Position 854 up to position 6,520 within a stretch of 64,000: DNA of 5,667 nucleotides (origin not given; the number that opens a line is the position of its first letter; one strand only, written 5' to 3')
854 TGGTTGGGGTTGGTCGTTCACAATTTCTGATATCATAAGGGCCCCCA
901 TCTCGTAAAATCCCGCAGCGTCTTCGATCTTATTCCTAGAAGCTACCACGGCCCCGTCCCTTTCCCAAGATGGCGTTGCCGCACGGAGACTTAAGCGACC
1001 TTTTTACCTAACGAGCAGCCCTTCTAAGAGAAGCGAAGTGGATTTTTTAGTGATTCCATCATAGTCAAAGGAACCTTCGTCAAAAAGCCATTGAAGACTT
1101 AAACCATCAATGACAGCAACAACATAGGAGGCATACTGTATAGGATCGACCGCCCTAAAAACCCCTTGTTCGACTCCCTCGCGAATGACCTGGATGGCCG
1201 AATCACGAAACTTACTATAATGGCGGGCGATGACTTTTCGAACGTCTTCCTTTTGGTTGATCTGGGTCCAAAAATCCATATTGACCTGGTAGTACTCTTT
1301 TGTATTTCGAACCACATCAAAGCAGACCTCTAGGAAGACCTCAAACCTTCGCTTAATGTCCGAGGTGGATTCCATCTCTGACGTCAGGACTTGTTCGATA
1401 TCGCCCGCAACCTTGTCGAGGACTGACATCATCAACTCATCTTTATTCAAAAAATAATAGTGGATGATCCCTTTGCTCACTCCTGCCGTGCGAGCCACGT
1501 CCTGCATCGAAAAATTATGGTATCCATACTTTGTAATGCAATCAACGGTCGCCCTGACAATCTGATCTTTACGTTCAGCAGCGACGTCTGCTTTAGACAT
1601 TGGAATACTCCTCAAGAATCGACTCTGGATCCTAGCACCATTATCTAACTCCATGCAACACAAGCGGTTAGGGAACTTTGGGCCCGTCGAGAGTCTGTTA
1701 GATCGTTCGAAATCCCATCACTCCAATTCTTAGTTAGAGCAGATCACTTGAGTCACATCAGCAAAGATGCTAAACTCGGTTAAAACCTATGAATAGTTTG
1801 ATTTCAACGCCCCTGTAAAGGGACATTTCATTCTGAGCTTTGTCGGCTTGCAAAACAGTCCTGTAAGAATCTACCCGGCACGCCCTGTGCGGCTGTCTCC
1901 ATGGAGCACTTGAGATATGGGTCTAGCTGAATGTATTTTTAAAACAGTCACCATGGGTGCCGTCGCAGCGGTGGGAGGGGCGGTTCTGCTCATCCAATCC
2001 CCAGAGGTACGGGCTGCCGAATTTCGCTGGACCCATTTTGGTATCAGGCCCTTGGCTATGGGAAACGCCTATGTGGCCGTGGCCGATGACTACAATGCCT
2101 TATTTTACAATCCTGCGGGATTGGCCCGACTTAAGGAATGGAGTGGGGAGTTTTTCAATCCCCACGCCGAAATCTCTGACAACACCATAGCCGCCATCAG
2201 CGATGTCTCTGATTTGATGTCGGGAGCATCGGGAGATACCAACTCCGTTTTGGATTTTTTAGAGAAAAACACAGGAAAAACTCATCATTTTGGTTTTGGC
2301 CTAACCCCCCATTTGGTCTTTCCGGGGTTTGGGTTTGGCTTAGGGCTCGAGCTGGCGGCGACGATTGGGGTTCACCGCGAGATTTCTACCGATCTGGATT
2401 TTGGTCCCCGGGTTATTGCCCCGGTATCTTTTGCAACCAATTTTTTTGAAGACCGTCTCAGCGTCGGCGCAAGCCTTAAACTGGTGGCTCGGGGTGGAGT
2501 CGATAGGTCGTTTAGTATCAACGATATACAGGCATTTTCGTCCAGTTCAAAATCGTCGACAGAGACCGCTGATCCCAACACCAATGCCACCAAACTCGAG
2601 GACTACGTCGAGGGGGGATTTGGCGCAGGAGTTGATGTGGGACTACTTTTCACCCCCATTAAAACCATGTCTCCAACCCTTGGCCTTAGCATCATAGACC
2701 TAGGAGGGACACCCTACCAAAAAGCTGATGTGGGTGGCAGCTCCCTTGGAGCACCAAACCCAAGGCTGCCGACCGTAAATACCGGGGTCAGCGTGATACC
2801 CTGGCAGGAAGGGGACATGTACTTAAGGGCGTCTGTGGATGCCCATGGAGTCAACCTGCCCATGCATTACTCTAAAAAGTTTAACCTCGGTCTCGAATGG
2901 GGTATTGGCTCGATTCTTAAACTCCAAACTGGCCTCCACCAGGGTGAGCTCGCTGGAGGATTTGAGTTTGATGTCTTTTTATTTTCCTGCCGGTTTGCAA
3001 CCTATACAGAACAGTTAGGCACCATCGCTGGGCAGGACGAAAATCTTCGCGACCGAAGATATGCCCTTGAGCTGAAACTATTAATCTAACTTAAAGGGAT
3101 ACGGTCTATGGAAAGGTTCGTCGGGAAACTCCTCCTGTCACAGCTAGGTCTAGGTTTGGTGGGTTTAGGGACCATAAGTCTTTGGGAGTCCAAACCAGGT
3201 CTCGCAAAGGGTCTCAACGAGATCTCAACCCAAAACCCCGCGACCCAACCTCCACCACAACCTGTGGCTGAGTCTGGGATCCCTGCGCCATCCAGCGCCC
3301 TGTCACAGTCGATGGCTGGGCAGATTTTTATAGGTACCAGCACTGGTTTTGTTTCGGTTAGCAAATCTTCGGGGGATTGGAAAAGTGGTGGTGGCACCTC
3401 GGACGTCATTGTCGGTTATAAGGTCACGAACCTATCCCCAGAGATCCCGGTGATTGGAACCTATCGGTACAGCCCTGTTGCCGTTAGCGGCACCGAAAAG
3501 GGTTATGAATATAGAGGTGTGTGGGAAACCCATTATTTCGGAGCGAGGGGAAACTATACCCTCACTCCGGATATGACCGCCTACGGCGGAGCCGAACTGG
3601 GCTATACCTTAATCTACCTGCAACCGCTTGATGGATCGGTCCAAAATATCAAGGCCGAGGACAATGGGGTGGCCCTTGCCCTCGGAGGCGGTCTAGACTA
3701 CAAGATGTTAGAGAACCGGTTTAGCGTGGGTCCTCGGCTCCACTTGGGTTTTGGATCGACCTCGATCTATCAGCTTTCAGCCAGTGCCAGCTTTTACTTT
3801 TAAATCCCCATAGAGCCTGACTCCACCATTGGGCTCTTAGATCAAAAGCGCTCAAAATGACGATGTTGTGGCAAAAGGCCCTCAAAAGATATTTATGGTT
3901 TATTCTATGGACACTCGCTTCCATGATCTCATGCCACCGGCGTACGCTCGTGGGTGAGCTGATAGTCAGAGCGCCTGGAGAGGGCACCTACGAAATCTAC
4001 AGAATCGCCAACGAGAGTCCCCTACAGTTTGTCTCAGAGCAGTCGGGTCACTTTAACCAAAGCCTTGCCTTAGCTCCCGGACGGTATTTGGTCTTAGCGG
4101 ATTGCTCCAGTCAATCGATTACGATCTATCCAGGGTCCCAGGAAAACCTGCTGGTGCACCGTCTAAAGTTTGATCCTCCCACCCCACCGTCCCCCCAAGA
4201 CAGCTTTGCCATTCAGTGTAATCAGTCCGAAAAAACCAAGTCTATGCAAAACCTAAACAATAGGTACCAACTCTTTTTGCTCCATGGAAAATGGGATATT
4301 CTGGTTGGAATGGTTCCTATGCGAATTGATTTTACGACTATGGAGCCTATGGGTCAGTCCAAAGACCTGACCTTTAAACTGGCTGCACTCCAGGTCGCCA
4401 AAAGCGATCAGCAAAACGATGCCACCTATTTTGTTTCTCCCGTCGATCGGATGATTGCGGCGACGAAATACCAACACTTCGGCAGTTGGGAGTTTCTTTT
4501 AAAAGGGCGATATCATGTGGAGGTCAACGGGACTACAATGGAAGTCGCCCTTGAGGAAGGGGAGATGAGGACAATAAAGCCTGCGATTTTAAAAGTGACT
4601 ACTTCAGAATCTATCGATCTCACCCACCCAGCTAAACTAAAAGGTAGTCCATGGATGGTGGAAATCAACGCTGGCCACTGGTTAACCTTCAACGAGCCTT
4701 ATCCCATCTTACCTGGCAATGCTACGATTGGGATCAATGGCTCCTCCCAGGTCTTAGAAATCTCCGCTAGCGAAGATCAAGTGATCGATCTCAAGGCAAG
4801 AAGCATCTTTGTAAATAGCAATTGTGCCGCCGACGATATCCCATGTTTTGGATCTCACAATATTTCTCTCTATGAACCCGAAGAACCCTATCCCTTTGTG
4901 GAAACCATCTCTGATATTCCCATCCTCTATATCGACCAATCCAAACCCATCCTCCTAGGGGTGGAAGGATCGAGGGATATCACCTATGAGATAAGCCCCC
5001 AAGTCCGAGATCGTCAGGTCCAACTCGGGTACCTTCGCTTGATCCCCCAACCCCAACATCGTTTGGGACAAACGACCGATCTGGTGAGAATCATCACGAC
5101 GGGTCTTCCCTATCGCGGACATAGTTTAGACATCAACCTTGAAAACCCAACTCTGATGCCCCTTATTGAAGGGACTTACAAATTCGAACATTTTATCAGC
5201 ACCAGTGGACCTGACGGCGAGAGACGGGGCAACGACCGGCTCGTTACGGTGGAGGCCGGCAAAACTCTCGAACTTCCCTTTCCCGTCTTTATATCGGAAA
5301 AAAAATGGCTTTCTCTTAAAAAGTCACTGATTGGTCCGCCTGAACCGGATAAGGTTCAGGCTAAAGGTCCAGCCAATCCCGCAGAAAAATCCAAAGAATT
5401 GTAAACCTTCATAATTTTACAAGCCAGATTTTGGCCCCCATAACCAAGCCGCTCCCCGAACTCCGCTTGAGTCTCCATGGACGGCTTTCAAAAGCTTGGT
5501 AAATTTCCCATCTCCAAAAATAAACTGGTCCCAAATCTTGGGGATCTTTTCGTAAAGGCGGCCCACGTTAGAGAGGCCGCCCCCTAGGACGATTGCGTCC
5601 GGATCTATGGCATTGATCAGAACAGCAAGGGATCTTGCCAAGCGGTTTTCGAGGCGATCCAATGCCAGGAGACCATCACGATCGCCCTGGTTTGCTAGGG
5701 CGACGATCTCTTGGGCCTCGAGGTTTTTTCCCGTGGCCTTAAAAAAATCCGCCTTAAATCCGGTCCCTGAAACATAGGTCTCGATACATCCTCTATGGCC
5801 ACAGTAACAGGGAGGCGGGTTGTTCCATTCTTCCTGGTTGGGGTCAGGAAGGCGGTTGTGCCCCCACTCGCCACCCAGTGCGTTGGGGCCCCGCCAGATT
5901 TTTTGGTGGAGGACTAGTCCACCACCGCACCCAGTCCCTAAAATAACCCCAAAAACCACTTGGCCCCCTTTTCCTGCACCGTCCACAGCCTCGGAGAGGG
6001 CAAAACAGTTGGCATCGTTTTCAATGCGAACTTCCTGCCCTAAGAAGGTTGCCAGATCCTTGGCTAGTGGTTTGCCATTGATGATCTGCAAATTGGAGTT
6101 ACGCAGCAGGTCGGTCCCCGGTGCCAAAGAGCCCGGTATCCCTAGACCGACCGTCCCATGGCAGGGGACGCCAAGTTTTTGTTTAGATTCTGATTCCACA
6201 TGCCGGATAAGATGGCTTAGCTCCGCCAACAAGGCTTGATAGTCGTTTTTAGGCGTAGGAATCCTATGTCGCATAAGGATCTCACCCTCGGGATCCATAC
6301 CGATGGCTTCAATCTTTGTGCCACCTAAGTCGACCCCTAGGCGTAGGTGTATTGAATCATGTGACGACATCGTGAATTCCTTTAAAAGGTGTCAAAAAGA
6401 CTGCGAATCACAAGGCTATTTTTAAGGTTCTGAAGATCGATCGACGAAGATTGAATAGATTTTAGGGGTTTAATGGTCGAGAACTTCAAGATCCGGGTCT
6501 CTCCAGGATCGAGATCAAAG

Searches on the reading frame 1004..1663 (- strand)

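Call 45: search_protein_families(library=pfam, proteins=[window:1004-1663:-], max_evalue=0.001)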
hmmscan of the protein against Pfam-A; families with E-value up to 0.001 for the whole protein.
window:1004-1663:- (219 aa): 6 families
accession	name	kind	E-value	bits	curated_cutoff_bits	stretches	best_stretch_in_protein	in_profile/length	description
PF13977.11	TetR_C_6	-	3.6e-14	53.4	27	1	106-201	4-99/115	BetI-type transcriptional repressor, C-terminal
PF00440.29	TetR_N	-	2.3e-13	50.2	24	1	35-78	1-44/47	Bacterial regulatory proteins, tetR family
PF17922.6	TetR_C_17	-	1.4e-07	32.2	26.1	1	111-193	6-90/100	Tetracyclin repressor-like, C-terminal domain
PF17932.6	TetR_C_24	-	1.4e-06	28.9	26.4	1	133-216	31-114/114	Tetracyclin repressor-like, C-terminal domain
PF17935.6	TetR_C_27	-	4.3e-06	27.2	26.1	1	138-185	34-81/106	Tetracyclin repressor-like, C-terminal domain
PF16925.10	TetR_C_13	-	0.00065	20.5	27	0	137-190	37-91/109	Tetracyclin repressor-like, C-terminal domain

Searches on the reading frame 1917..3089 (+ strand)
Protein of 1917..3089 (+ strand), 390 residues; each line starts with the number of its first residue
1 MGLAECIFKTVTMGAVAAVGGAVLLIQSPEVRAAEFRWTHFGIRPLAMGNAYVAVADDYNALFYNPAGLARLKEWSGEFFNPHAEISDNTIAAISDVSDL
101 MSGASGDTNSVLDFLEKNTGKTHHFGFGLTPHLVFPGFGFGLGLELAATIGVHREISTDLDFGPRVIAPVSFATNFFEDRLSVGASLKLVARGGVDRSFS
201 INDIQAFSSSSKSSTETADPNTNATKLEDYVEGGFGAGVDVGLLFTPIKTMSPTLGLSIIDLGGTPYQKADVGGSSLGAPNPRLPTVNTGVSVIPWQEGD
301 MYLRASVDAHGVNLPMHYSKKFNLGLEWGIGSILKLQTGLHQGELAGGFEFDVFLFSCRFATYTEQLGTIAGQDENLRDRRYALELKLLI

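Call 44: search_protein_families(library=pfam, proteins=[window:1917-3089:+], max_evalue=0.001)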
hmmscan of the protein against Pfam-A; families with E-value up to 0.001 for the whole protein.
window:1917-3089:+ (390 aa): 1 family
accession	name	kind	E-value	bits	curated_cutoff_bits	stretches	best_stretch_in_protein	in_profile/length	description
PF03349.22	Toluene_X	-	0.00064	18.7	29.7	0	47-247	26-213/421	Outer membrane protein transport protein (OMPP1/FadL/TodX)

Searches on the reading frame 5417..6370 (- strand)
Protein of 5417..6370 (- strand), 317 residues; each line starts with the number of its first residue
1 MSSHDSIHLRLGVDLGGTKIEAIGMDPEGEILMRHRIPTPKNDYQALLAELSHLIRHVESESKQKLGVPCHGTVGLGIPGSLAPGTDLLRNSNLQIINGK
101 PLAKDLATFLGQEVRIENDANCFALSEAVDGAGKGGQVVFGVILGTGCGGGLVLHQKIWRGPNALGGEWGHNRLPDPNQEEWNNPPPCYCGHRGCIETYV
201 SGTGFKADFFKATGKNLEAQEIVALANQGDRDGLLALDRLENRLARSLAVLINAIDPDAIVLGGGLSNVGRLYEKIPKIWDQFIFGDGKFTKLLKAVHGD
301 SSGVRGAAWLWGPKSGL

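Call 44: search_protein_families(library=pfam, proteins=[window:5417-6370:-], max_evalue=0.001)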
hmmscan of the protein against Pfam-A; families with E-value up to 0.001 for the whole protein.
window:5417-6370:- (317 aa): 2 families
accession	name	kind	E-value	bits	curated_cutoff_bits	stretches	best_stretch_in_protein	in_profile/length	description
PF00480.26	ROK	-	3.5e-75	253.7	22.9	1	11-311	2-291/294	ROK family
PF01869.26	BcrAD_BadFG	-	0.00023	21.2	31.5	0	11-42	1-31/271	BadF/BadG/BcrA/BcrD ATPase family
